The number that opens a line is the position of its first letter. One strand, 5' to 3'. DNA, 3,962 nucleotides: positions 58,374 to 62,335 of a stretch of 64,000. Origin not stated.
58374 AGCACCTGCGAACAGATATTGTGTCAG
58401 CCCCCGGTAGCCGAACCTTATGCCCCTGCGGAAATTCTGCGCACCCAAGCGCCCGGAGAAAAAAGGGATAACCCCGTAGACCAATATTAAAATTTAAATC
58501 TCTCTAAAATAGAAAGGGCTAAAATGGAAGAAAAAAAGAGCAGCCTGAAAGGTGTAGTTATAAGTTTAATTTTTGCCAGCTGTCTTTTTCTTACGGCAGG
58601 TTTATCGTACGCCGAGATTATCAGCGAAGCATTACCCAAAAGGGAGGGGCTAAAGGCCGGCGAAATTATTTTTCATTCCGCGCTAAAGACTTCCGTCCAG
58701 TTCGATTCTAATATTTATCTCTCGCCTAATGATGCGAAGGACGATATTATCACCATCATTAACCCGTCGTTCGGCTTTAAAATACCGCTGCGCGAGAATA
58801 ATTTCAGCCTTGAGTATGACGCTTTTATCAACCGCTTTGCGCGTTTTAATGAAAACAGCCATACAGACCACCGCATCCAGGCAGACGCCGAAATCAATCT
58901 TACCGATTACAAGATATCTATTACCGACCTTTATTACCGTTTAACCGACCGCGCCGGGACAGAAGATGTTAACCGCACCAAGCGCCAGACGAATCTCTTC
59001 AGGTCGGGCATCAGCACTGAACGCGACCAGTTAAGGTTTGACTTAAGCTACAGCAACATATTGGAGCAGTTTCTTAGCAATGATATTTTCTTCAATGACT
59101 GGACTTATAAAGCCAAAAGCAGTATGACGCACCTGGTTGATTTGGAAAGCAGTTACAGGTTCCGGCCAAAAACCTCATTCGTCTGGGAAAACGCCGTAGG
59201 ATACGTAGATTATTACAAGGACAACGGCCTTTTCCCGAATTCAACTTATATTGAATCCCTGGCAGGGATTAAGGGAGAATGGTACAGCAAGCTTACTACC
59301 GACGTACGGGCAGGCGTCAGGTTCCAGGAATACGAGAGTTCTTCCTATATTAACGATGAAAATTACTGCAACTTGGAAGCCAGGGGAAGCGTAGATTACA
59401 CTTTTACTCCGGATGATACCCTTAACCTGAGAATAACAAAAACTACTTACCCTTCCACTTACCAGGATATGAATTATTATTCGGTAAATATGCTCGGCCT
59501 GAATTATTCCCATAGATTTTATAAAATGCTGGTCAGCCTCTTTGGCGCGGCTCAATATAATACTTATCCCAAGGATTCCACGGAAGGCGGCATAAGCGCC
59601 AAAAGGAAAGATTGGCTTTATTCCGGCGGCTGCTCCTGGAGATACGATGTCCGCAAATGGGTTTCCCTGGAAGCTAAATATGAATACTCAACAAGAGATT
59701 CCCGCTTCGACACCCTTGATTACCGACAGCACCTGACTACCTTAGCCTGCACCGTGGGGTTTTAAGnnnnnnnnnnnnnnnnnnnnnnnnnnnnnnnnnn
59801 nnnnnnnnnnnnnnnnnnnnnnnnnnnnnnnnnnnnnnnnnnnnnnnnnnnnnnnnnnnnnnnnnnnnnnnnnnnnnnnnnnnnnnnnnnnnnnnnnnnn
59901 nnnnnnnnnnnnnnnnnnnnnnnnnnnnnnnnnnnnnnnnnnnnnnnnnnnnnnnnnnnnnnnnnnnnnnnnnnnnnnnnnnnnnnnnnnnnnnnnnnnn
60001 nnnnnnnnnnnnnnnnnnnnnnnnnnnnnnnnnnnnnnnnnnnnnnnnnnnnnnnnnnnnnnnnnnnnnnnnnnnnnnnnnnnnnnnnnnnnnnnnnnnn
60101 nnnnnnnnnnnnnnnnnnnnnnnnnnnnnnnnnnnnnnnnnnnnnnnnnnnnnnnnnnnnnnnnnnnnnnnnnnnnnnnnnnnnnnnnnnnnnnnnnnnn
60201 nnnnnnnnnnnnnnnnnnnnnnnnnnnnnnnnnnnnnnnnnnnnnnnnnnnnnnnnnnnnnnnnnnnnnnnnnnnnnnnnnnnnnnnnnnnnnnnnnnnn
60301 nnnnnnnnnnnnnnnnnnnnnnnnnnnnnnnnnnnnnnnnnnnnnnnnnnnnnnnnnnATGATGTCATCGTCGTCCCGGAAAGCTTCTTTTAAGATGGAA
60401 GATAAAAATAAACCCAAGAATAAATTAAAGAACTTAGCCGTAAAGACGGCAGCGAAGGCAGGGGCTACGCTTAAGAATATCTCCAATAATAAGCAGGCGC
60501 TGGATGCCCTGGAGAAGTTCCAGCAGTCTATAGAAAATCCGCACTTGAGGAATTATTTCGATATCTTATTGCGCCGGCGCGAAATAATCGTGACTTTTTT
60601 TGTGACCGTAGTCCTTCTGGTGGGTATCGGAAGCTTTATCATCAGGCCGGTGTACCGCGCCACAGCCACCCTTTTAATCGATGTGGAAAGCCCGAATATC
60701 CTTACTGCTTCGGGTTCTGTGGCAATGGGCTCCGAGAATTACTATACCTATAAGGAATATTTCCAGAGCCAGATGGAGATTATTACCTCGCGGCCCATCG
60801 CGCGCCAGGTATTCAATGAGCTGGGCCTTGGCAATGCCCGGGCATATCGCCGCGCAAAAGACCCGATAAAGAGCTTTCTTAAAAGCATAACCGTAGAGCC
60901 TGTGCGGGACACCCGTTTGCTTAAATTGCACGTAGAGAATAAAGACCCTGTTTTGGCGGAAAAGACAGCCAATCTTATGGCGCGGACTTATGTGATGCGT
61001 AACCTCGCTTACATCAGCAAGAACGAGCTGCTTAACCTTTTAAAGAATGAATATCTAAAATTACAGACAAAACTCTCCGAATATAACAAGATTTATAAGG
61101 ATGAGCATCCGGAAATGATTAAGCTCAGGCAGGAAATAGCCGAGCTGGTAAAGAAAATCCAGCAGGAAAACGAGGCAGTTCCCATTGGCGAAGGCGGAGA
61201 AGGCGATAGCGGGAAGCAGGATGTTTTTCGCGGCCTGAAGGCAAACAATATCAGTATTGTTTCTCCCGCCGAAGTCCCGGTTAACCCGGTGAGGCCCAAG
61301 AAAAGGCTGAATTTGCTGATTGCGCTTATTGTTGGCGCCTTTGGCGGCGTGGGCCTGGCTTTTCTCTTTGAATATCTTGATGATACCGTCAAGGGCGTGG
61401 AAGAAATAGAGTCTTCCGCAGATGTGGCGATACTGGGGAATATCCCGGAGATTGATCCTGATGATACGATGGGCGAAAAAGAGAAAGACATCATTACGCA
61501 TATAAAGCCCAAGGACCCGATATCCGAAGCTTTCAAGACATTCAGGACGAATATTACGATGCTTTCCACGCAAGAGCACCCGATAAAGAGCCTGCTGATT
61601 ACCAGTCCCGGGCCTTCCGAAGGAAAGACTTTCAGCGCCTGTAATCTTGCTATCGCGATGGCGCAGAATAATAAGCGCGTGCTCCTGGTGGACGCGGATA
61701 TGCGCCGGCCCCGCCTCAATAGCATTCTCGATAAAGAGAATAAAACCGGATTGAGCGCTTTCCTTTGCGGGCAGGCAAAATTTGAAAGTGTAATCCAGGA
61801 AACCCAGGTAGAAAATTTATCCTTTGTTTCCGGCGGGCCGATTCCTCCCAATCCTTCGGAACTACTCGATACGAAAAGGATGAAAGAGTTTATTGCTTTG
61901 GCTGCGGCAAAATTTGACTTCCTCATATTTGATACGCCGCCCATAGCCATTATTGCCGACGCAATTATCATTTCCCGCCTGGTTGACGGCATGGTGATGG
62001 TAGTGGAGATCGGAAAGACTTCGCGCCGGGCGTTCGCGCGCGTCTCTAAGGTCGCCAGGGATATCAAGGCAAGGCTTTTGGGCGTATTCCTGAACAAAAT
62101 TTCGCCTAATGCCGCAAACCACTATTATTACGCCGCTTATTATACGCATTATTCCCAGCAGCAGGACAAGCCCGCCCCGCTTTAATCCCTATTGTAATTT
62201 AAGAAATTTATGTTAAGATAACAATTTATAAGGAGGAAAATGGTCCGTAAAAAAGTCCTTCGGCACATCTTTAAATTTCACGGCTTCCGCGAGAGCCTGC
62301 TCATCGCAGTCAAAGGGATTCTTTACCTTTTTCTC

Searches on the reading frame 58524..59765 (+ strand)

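Call 70: search_protein_families(library=pfam, proteins=[window:58524-59765:+])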
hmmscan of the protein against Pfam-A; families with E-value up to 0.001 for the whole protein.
window:58524-59765:+ (413 aa): 1 family
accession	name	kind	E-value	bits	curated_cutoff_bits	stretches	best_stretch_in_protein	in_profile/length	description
PF10082.15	BBP2_2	-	5e-16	59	23.7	1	41-411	6-376/378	Putative beta-barrel porin 2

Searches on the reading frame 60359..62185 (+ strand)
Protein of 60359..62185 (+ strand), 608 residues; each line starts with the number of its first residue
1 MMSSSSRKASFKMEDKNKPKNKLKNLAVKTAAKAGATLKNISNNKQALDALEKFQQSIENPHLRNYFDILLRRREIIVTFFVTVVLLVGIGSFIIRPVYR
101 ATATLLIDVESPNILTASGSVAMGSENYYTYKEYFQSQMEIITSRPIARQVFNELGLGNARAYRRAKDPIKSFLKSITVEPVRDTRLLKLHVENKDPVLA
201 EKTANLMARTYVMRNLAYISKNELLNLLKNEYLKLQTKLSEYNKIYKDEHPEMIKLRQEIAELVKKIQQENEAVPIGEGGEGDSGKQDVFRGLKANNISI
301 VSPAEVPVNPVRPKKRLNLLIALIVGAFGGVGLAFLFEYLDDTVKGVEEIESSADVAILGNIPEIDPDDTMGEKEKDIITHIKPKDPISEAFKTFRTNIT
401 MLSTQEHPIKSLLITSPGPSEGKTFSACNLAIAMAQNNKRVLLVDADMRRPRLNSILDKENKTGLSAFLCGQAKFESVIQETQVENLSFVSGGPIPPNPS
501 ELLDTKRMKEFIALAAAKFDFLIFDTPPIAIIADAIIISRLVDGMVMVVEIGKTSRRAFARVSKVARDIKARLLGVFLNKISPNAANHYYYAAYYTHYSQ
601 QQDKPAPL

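Call 7: search_protein_families(library=pfam, proteins=[window:60359-62185:+])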
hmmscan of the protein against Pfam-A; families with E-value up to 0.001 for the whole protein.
window:60359-62185:+ (608 aa): 5 families
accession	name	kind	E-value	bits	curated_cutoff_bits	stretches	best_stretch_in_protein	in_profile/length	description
PF13614.12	AAA_31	-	6.6e-12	46.2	27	1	422-565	14-163/177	AAA domain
PF01656.29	CbiA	-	4.3e-10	40.1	25.4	1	414-592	3-94/125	CobQ/CobB/MinD/ParA nucleotide binding domain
PF13807.11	GNVR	-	6.5e-09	36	27.7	1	292-336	35-79/82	G-rich domain on putative tyrosine kinase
PF02706.20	Wzz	-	1.1e-08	35.7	25.5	1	63-155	5-91/91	Chain length determinant protein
PF10609.15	ParA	-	1.2e-08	35.1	27.1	1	422-579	16-173/246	NUBPL iron-transfer P-loop NTPase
